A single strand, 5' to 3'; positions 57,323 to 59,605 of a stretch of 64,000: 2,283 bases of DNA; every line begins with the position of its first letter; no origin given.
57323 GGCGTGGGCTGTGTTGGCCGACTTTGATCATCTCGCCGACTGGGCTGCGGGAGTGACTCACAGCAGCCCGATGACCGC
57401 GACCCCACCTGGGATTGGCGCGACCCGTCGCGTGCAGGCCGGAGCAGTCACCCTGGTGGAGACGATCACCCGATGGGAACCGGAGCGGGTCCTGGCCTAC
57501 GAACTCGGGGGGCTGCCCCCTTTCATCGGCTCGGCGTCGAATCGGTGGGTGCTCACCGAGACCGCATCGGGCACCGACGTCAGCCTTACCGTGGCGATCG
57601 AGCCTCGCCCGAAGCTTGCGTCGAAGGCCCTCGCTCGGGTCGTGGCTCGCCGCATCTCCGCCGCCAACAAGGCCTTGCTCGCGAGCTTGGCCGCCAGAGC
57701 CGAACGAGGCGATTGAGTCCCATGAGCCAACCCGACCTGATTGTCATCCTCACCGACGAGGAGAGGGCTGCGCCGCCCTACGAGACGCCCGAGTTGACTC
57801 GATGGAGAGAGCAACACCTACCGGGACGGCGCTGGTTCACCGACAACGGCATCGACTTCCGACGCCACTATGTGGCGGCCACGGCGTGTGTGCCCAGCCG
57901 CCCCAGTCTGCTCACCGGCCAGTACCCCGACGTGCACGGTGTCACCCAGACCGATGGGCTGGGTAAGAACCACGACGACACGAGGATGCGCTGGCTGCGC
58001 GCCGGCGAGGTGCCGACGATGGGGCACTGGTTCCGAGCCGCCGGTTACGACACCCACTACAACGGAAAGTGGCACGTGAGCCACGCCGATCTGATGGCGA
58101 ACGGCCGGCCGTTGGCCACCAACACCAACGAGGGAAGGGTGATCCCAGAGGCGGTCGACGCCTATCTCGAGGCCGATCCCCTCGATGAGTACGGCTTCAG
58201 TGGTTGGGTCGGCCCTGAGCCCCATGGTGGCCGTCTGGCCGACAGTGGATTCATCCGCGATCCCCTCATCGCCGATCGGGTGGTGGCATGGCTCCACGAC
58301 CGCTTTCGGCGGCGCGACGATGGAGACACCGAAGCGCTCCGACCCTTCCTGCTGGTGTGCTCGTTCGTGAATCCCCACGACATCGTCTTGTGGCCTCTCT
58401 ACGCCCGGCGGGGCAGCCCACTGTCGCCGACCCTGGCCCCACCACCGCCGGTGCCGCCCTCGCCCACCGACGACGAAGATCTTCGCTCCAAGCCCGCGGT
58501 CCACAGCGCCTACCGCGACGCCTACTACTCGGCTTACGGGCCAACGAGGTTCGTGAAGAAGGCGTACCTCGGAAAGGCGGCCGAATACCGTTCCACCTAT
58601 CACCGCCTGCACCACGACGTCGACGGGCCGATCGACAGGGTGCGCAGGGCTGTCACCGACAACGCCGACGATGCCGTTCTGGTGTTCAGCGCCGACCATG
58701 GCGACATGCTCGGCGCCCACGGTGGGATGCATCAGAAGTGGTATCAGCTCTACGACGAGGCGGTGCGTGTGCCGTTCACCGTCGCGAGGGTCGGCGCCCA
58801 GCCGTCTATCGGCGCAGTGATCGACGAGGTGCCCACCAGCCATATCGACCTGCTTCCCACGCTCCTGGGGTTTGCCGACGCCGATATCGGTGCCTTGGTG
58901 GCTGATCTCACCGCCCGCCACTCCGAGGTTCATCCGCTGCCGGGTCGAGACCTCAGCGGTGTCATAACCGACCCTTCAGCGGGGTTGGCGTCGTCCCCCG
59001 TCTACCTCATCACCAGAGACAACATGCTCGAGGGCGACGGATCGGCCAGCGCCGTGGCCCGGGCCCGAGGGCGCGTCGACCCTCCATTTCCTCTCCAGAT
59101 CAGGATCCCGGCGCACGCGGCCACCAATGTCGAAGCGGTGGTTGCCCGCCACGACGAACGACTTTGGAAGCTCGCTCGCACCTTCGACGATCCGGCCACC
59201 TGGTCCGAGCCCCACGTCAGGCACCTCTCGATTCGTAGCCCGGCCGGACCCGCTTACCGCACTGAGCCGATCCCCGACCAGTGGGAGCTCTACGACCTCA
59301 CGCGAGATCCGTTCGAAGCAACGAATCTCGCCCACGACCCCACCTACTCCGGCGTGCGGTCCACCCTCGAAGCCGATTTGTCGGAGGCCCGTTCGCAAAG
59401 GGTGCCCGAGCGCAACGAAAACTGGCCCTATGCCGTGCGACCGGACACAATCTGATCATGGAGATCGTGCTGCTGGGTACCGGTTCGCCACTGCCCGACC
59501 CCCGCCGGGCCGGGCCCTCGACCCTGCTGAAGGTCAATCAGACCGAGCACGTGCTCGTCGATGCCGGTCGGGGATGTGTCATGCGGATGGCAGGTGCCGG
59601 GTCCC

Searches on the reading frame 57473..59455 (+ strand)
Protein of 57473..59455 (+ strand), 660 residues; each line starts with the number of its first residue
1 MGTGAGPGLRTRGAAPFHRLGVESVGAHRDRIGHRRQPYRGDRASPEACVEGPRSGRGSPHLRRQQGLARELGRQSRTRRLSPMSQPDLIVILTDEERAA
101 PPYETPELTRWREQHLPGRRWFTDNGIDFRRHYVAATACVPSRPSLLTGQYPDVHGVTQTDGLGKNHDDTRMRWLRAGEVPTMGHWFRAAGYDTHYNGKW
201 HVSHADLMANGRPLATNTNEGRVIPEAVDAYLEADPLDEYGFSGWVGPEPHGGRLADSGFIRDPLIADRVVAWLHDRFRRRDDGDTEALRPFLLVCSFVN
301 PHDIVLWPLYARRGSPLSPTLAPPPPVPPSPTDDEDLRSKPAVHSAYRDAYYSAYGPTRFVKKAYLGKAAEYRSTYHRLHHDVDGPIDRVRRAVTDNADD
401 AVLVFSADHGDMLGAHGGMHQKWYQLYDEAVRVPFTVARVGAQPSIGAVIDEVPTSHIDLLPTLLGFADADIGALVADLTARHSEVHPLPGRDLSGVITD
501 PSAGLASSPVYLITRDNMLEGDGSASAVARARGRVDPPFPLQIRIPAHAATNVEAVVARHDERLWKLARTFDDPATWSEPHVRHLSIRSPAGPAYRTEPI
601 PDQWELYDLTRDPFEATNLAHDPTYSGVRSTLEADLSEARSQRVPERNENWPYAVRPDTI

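Call 84: search_protein_families(library=pfam, proteins=[window:57473-59455:+], max_evalue=0.00001)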
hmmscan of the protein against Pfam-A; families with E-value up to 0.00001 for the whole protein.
window:57473-59455:+ (660 aa): 2 families
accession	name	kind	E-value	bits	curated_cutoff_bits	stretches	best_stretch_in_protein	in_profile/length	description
PF00884.28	Sulfatase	-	1.4e-37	130.1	25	1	88-469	2-300/301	Sulfatase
PF16347.10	SGSH_C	-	8e-08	33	29.3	0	601-641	113-153/154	N-sulphoglucosamine sulphohydrolase, C-terminal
